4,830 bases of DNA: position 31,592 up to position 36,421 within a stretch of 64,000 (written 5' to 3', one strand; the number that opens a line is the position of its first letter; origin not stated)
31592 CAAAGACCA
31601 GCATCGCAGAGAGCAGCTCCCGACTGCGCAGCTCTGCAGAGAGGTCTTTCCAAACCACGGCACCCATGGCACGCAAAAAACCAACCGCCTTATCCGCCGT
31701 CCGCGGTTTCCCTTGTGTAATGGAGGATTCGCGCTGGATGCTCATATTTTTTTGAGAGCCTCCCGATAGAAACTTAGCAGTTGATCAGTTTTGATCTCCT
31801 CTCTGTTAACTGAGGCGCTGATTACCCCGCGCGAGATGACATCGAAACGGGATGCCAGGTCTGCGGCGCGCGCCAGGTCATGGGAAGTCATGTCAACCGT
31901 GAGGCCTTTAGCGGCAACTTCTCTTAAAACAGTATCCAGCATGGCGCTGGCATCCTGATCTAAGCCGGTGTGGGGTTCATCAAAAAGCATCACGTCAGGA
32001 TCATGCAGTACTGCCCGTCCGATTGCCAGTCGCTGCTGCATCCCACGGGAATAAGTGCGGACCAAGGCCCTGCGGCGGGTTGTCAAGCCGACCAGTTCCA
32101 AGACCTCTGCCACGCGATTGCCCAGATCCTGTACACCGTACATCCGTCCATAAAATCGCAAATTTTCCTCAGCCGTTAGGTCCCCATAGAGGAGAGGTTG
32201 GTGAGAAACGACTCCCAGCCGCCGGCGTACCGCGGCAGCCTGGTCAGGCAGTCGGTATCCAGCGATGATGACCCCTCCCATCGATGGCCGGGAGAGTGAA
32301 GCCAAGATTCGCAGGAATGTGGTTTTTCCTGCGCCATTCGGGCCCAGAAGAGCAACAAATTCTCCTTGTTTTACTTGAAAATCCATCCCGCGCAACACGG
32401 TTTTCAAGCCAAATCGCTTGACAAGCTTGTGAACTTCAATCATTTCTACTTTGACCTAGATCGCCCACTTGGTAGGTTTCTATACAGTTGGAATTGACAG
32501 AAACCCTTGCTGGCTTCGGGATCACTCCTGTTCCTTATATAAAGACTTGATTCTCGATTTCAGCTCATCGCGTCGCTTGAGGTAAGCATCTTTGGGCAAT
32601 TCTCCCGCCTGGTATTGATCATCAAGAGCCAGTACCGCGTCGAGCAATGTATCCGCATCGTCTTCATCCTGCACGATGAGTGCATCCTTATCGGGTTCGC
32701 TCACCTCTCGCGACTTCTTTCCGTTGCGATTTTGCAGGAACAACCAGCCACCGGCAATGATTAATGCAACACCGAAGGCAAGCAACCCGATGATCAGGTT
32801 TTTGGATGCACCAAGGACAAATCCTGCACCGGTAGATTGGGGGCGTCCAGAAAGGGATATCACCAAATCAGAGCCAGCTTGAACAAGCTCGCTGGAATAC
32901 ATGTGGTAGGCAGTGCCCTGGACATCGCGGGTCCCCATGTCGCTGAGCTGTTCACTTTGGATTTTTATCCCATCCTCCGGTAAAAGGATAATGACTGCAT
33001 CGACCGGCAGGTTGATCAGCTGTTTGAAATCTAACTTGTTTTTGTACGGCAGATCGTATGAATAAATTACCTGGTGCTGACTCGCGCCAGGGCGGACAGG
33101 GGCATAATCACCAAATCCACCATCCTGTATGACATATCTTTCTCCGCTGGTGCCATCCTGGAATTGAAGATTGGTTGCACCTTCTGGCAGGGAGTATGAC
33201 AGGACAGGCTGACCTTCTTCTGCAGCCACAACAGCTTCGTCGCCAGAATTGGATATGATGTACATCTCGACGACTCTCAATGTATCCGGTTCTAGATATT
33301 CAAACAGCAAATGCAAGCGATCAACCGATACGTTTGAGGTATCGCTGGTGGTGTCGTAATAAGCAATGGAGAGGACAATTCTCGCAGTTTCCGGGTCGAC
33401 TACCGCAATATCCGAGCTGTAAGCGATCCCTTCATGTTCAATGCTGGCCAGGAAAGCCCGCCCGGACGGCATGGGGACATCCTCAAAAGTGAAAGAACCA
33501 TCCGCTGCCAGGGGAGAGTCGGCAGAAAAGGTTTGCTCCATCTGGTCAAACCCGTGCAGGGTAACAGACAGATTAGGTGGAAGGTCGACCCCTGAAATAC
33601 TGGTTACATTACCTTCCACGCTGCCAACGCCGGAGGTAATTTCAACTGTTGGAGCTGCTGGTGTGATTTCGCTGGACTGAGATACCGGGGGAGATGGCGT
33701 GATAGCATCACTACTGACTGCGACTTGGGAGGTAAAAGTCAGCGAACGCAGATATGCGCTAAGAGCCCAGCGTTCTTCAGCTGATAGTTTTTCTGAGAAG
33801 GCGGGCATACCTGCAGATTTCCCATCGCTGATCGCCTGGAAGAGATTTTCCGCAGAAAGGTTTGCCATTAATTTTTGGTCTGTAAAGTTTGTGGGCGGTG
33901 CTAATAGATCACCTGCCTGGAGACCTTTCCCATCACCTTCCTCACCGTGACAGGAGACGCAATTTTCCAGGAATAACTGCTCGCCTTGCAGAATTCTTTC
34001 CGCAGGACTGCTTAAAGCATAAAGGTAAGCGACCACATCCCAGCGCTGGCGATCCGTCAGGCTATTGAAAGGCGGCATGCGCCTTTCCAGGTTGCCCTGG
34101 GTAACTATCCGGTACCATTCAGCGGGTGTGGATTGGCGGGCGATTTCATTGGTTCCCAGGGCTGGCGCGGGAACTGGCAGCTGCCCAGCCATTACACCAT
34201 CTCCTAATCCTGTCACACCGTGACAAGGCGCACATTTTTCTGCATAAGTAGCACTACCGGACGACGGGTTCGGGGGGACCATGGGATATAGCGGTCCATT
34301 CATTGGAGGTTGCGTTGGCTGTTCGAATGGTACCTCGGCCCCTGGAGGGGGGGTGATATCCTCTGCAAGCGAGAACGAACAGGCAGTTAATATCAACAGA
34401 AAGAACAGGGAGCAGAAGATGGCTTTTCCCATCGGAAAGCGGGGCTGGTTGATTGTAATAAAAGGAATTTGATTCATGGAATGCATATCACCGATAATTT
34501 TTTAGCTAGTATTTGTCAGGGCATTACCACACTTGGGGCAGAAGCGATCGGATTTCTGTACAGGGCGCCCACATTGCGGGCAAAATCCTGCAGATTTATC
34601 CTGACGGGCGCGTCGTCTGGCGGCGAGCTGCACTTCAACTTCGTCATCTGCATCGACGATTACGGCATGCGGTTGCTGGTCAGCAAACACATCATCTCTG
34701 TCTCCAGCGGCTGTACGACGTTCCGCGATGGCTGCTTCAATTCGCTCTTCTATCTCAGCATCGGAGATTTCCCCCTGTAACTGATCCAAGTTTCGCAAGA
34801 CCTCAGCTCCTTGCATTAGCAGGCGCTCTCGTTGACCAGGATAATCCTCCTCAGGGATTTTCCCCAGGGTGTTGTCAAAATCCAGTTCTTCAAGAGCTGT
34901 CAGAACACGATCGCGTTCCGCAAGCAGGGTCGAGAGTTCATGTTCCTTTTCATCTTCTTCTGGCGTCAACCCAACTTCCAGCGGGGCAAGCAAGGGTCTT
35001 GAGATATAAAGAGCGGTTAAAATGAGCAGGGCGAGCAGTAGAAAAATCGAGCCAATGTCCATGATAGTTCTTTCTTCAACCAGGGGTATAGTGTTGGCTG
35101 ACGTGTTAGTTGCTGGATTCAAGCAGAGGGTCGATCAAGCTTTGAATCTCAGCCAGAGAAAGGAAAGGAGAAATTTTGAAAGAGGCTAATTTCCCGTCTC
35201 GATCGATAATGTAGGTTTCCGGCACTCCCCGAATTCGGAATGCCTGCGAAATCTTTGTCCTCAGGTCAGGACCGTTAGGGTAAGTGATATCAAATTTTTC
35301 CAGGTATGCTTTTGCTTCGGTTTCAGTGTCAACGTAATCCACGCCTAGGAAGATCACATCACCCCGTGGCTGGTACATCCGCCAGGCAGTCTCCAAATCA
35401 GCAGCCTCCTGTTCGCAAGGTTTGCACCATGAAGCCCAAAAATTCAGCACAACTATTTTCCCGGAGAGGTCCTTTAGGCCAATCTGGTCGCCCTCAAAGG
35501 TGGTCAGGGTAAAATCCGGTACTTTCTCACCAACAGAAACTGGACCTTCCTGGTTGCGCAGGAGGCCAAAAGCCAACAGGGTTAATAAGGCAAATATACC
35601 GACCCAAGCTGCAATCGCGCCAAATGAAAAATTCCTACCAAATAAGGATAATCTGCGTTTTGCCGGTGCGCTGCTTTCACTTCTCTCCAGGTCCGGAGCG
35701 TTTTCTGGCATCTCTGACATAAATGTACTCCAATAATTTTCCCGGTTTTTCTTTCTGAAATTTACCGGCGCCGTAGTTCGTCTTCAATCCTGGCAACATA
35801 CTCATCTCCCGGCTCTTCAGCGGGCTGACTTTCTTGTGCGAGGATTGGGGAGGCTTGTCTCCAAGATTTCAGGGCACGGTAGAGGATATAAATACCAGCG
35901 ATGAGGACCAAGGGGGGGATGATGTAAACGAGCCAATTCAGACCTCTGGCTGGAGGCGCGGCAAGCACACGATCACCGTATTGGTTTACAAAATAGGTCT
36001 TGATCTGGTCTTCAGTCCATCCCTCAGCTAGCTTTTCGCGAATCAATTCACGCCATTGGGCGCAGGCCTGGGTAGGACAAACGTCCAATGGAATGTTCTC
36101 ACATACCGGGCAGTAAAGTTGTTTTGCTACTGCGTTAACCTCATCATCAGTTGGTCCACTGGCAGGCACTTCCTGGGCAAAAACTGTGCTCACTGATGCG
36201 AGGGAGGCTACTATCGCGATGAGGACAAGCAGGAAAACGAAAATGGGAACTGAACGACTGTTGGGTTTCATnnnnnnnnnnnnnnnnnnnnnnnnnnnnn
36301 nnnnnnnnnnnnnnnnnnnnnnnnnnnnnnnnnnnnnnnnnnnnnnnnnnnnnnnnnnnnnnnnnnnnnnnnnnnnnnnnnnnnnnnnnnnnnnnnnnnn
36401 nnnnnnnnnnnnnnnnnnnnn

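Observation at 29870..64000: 34-kb contiguous cytochrome island: ccm machinery, two quinol:cytochrome c oxidoreductases, two dedicated two-component systems and 60 CXXCH motifs, but no terminal oxidase or reductase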

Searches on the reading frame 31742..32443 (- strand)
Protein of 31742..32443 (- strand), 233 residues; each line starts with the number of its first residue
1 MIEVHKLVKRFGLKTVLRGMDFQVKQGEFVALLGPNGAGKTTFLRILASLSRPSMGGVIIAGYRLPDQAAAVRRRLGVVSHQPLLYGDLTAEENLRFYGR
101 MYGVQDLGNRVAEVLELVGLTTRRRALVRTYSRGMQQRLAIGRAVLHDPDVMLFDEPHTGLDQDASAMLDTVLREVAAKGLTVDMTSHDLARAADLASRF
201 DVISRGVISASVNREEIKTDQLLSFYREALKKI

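Call 4: search_protein_families(library=pfam, proteins=[window:31742-32443:-])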
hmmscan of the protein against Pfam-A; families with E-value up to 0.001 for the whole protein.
window:31742-32443:- (233 aa): 2 families
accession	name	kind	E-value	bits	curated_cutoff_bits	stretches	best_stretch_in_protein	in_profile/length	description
PF00005.33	ABC_tran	-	6.2e-30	105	25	1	17-158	1-136/137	ABC transporter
PF13304.12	AAA_21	-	4.9e-09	37.1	27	1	29-53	1-25/304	AAA domain, putative AbiEii toxin, Type IV TA system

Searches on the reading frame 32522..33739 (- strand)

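Call 76: search_protein_families(library=pfam, proteins=[window:32522-33739:-], max_evalue=5)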
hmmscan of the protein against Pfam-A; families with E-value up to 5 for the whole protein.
window:32522-33739:- (405 aa): 5 families
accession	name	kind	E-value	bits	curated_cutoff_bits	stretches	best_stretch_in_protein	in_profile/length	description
PF09430.16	EMC7_beta-sandw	-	0.015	16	26.6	1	53-109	6-54/122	ER membrane protein complex subunit 7, beta-sandwich domain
PF05120.17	GvpG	-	0.025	15.2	30.6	1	360-398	28-66/67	Gas vesicle protein G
PF00746.26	Gram_pos_anchor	-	0.21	12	20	1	317-341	18-42/43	LPXTG cell wall anchor motif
PF11118.13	DUF2627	-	0.29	12.1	22.4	1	314-342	41-69/76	Protein of unknown function (DUF2627)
PF25369.1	SH3_VIII-1_N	-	0.44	10.4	27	1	161-177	17-33/45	Myosin-1-like, N-terminal SH3 domain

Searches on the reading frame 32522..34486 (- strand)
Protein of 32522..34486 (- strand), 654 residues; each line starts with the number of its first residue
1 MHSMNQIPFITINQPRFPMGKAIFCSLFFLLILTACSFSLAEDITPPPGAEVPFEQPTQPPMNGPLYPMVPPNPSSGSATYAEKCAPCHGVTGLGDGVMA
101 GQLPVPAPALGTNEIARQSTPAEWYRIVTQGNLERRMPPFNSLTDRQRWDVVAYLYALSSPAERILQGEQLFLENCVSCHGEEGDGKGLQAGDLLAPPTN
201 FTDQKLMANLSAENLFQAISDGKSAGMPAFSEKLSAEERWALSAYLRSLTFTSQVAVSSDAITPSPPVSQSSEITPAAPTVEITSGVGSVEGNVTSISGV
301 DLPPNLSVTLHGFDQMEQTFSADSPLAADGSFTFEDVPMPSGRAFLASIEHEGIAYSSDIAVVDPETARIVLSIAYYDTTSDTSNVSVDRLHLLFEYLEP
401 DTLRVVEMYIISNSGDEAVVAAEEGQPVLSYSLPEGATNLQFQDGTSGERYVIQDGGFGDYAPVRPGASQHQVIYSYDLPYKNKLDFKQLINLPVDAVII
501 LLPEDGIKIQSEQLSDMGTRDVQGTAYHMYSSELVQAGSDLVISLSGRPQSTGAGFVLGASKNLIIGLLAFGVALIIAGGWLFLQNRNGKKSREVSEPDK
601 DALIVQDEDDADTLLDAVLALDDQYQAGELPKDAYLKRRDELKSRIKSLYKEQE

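Call 4: search_protein_families(library=pfam, proteins=[window:32522-34486:-])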
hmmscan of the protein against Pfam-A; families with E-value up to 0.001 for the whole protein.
window:32522-34486:- (654 aa): 2 families
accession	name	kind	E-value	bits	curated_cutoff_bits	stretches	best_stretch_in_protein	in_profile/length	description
PF13442.11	Cytochrome_CBB3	-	2.2e-30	105.2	27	2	73-155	2-68/68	Cytochrome C oxidase, cbb3-type, subunit III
PF00034.26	Cytochrom_C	-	3e-22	80.2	21.3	2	167-249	3-89/90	Cytochrome c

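Call 22: search_protein_families(library=ncbifam, proteins=[window:32522-34486:-], max_evalue=0.01)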
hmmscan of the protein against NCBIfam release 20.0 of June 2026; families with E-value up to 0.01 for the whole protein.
window:32522-34486:- (654 aa): 11 families
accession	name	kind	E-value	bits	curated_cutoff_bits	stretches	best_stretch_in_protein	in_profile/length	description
TIGR00782.1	ccoP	equivalog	6.3e-18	65.1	179.95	1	76-249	109-281/285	cytochrome-c oxidase, cbb3-type subunit III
NF011054.0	PRK14486.1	equivalog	5.9e-17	62.1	447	2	162-249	212-290/294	putative bifunctional cbb3-type cytochrome c oxidase subunit II/cytochrome c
NF050122.1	bc1_QcrC_actin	exception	2.2e-13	50.1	200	2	164-253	135-215/253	cytochrome bc1 complex diheme cytochrome c subunit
NF033864.1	cytochrome579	equivalog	2.5e-11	43.7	280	2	165-252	49-142/179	cytochrome 579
TIGR04494.1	c550_PedF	equivalog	1.3e-10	41.3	122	1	165-248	51-129/133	cytochrome c-550 PedF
NF045930.1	Cytc6PetJCyano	equivalog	6.9e-09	35.6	135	1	159-246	22-102/110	cytochrome c6 PetJ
NF045773.1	cytochro_C550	exception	4.2e-06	26.7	125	1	166-246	50-116/118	cytochrome c550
TIGR03872.1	cytochrome_MoxG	equivalog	6.4e-06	26.3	147.8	1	162-250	41-122/133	cytochrome c(L), periplasmic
NF040606.1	CytoC_perox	subfamily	0.00029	20.2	150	0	163-225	296-360/524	di-heme-cytochrome C peroxidase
TIGR04485.1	thiosulf_SoxX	equivalog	0.0023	18.6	61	0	85-157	5-77/78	sulfur oxidation c-type cytochrome SoxX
NF045774.1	cytochro_C551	exception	0.0029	17.5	118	0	166-246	40-106/110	cytochrome c551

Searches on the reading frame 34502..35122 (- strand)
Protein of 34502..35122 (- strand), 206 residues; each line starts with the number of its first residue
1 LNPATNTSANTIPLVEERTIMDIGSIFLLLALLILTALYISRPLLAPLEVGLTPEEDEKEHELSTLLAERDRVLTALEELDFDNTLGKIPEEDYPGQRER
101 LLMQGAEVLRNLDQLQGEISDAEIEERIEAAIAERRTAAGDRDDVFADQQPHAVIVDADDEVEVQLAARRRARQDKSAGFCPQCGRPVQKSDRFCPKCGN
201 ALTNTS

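Call 4: search_protein_families(library=pfam, proteins=[window:34502-35122:-])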
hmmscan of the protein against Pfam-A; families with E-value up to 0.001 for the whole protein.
window:34502-35122:- (206 aa): 4 families
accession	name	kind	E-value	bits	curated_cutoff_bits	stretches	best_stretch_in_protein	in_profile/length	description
PF13240.11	Zn_Ribbon_1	-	3.5e-08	33.4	25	1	180-202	1-23/23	zinc-ribbon domain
PF13248.11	Zn_ribbon_3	-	1.2e-06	28.2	27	1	181-200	5-24/26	zinc-ribbon domain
PF12773.13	DZR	-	6.7e-06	26.6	27.3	1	181-199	27-45/45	Double zinc ribbon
PF17032.10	Zn_ribbon_15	-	0.00016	22.8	28.9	1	175-199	49-73/73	zinc-ribbon family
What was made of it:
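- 34502..35122 (-): 206-aa TM + C-terminal zinc-ribbon protein in the ccm operon (function unknown). Pfam Zn_Ribbon_1 3.5e-8 (call 4).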

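Call 76: search_protein_families(library=pfam, proteins=[window:34502-35122:-], max_evalue=5)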
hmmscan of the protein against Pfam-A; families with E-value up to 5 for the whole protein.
window:34502-35122:- (206 aa): 34 families (the best 25 are shown)
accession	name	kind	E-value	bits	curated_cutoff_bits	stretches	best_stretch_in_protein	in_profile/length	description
PF13240.11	Zn_Ribbon_1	-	3.5e-08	33.4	25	1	180-202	1-23/23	zinc-ribbon domain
PF13248.11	Zn_ribbon_3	-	1.2e-06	28.2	27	1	181-200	5-24/26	zinc-ribbon domain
PF12773.13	DZR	-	6.7e-06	26.6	27.3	1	181-199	27-45/45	Double zinc ribbon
PF17032.10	Zn_ribbon_15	-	0.00016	22.8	28.9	1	175-199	49-73/73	zinc-ribbon family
PF24463.1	DUF7577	-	0.003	17.6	28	1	180-202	4-26/27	Domain of unknown function (DUF7577)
PF09297.16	Zn_ribbon_NUD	-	0.0035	17.5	24.8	2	177-192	2-17/32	NADH pyrophosphatase zinc ribbon domain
PF24460.1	DUF7575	-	0.0037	17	28.5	1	181-202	6-27/28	Domain of unknown function (DUF7575)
PF18912.6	DZR_2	-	0.0064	16.7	27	1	179-201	22-45/56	Double zinc ribbon domain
PF25207.1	DUF7837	-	0.0068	16.8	27.8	1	175-191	2-18/47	Domain of unknown function (DUF7837)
PF02150.21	Zn_ribbon_RPB9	-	0.012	15.9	25.2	1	193-205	2-14/36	RNA polymerases M/15 Kd subunit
PF16919.11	PknG_rubred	-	0.021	15.3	28.5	1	171-187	51-67/74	Protein kinase G rubredoxin domain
PF23455.1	DUF7129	-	0.036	14.3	30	2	181-205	14-40/45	Domain of unknown function (DUF7129)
PF10571.15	UPF0547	-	0.041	14.5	29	1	181-199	3-21/26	Uncharacterised protein family UPF0547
PF14803.11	Zn_ribbon_Nudix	-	0.042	14.2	25.6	2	180-189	2-11/34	Nudix N-terminal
PF19335.5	HMBD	-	0.043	14.2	23.6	0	195-203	18-26/28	Heavy metal binding domain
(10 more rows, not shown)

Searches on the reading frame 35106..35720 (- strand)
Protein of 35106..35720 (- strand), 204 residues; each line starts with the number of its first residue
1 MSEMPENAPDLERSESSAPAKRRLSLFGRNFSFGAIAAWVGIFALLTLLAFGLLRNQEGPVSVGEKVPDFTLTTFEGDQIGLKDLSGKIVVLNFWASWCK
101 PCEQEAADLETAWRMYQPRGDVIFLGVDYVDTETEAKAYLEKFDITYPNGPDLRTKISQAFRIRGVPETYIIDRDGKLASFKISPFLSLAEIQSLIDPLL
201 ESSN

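Call 4: search_protein_families(library=pfam, proteins=[window:35106-35720:-])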
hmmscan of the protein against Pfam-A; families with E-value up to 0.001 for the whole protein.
window:35106-35720:- (204 aa): 5 families
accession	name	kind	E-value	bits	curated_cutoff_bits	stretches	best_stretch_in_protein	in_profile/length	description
PF00578.27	AhpC-TSA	-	5.9e-24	84.8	26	1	63-179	1-122/124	AhpC/TSA family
PF08534.16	Redoxin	-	4.1e-15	56.3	26.6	1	63-180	2-130/148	Redoxin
PF13905.12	Thioredoxin_8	-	3.8e-14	53.2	27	1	87-177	1-93/94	Thioredoxin-like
PF00085.26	Thioredoxin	-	6.6e-08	32.9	23.5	1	86-139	17-68/103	Thioredoxin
PF13098.12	Thioredoxin_2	-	0.00013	22.7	27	1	86-177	4-86/104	Thioredoxin-like domain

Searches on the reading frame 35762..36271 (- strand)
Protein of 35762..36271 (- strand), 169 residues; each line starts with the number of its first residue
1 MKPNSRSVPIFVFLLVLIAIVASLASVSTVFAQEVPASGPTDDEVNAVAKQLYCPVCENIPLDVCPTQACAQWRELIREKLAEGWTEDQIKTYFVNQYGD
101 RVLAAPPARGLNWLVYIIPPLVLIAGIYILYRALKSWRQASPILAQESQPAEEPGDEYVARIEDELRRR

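Call 4: search_protein_families(library=pfam, proteins=[window:35762-36271:-])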
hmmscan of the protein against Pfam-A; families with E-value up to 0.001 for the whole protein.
window:35762-36271:- (169 aa): 1 family
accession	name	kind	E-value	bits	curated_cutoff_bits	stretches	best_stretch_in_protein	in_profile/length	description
PF03918.19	CcmH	-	1e-24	86.9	25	1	23-142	8-126/143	Cytochrome C biogenesis protein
